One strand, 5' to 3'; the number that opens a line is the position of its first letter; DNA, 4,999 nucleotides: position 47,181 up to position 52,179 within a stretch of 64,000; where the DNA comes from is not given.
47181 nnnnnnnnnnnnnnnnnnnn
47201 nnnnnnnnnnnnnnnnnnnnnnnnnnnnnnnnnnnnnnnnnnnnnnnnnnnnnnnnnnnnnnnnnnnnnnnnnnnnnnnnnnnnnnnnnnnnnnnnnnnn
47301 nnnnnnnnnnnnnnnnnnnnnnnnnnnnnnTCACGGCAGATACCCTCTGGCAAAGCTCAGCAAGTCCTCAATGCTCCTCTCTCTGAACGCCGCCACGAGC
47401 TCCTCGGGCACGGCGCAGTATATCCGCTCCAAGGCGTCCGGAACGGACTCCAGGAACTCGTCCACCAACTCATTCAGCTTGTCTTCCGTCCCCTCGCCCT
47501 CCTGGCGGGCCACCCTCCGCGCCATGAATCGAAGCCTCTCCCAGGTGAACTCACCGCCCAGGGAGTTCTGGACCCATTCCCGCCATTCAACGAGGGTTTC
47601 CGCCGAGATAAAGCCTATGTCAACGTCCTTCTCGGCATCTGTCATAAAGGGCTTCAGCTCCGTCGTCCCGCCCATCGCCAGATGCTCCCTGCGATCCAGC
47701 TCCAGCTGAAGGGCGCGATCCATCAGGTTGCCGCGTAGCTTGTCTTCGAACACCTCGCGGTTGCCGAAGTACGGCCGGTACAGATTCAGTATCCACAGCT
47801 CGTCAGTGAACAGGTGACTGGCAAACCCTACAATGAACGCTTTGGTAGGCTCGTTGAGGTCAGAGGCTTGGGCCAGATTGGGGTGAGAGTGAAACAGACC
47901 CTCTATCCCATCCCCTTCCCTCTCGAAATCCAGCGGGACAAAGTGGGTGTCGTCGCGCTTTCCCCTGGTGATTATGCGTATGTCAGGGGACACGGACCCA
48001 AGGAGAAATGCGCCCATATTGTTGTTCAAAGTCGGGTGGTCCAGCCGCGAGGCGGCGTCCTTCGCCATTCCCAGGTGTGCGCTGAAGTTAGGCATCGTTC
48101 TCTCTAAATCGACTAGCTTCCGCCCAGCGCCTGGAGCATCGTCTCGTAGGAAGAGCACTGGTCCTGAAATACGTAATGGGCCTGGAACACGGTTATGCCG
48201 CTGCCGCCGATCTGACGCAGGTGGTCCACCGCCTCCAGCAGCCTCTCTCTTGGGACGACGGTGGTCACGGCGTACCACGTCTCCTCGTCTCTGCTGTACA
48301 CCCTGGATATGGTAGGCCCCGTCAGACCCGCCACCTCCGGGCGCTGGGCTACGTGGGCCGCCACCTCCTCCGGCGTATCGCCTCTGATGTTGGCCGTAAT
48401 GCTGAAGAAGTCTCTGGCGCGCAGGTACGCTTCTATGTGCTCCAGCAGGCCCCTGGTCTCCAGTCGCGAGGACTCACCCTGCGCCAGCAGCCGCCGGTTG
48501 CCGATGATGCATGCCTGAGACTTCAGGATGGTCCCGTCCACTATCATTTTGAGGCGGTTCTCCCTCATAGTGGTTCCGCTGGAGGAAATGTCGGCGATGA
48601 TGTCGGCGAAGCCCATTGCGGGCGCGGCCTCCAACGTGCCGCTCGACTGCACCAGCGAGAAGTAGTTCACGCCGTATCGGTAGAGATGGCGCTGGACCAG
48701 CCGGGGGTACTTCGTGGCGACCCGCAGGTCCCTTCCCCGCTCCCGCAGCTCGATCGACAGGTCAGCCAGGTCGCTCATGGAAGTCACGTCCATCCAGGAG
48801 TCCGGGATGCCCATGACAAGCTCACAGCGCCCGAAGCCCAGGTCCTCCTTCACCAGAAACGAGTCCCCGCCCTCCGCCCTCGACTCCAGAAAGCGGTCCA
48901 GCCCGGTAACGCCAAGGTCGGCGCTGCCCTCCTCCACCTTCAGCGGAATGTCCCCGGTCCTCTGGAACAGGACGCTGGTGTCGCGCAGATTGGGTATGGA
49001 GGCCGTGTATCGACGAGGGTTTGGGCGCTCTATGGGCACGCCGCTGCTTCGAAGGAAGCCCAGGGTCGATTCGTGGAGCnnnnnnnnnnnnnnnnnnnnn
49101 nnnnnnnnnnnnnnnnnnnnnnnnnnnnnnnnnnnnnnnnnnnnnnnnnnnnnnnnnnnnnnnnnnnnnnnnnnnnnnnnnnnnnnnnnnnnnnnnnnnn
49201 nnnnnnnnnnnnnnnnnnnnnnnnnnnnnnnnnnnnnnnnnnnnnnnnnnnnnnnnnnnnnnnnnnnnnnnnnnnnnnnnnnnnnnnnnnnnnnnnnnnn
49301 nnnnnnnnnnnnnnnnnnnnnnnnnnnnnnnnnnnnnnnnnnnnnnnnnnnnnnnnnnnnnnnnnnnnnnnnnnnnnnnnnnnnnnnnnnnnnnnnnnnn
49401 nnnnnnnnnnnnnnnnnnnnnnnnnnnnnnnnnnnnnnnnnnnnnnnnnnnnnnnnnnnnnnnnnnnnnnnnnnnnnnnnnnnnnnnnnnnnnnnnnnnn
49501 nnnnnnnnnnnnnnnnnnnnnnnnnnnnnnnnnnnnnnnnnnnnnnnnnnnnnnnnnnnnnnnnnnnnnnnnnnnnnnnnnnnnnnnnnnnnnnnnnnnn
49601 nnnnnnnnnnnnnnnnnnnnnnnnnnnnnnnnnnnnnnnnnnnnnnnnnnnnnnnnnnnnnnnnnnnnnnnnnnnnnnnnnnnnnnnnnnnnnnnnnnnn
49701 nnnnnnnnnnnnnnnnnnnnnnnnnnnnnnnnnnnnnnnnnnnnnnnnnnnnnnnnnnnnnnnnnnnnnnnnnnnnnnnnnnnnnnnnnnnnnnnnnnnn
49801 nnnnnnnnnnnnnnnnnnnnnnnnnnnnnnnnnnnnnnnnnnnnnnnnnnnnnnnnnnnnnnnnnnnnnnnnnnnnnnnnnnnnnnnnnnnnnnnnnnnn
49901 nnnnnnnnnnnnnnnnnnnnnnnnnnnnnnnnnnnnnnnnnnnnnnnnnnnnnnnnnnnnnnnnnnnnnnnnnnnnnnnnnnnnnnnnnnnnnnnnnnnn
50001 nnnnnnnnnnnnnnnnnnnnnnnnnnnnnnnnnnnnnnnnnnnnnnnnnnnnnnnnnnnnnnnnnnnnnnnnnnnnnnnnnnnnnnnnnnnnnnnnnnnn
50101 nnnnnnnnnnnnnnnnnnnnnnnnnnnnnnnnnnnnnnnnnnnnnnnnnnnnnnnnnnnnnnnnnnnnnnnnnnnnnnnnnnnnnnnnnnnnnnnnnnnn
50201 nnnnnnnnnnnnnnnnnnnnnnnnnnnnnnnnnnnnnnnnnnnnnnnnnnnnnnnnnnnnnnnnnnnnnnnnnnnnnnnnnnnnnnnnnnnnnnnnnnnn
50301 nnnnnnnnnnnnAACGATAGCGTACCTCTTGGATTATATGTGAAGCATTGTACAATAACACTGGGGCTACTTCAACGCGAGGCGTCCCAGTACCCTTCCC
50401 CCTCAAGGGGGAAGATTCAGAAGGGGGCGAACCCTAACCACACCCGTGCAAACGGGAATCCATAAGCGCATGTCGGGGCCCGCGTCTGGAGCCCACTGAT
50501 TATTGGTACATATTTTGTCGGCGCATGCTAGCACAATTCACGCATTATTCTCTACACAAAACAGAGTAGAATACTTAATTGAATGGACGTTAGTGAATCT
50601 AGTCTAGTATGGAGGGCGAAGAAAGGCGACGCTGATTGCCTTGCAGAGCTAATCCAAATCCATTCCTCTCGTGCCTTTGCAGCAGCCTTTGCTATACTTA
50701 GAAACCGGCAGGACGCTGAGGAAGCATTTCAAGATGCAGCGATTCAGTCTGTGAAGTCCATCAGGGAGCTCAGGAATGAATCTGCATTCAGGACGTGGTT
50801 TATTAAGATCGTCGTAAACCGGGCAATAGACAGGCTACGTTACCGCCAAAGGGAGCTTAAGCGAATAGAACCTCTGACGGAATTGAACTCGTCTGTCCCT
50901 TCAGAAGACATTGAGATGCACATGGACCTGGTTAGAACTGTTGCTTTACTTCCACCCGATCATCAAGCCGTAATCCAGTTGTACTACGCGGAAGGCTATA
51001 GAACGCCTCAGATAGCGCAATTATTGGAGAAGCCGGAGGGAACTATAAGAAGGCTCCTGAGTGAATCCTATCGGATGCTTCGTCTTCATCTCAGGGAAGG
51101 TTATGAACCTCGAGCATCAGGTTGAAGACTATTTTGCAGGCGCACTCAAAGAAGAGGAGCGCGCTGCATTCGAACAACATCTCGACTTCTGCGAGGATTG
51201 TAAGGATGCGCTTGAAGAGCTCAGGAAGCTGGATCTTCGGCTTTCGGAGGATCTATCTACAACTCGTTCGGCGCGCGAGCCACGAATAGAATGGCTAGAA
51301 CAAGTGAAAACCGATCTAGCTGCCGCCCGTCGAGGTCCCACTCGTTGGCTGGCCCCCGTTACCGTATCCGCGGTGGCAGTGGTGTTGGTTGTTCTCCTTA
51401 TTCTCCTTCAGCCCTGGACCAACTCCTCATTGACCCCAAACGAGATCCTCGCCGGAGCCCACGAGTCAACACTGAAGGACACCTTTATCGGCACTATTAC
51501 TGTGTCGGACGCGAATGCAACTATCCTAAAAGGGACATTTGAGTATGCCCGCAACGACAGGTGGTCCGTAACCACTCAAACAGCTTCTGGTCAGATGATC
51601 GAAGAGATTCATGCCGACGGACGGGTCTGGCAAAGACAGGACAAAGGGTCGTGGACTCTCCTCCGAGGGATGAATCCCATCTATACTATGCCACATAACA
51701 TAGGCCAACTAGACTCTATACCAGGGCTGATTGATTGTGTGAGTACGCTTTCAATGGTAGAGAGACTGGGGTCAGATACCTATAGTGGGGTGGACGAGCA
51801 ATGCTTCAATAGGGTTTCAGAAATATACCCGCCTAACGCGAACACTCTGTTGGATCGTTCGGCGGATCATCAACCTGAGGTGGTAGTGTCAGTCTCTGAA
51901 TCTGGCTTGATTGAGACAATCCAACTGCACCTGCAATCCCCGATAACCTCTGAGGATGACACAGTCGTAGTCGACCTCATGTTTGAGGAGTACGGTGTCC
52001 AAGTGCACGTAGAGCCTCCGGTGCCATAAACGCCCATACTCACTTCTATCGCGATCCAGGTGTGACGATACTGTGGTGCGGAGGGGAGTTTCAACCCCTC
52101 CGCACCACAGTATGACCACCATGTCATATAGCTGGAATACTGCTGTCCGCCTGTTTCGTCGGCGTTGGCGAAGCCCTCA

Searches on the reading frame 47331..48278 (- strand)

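Call 85: search_protein_families(library=pfam, proteins=[window:47331-48278:-], max_evalue=0.00001)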
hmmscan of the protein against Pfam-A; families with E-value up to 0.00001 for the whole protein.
window:47331-48278:- (315 aa): 1 family
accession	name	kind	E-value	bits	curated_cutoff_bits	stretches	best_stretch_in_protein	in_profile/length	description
PF00882.24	Zn_dep_PLPC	-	1.4e-06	28.8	26.8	1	68-159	2-93/167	Zinc dependent phospholipase C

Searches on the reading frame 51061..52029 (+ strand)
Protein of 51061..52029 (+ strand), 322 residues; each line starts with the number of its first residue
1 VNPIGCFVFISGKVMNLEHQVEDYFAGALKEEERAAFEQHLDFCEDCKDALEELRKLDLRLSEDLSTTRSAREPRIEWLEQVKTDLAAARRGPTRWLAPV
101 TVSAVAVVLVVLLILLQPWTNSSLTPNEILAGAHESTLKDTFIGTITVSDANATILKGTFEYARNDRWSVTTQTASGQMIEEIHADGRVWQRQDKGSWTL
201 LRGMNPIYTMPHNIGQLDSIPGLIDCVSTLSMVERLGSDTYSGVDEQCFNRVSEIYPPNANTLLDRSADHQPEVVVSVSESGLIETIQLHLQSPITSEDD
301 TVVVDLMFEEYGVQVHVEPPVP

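Call 85: search_protein_families(library=pfam, proteins=[window:51061-52029:+], max_evalue=0.00001)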
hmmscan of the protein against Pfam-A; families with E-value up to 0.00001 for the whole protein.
window:51061-52029:+ (322 aa): 1 family
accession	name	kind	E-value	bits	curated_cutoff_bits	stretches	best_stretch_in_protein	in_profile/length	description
PF13490.11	zf-HC2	-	1.2e-06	28.9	22.2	1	22-47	9-34/35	Putative zinc-finger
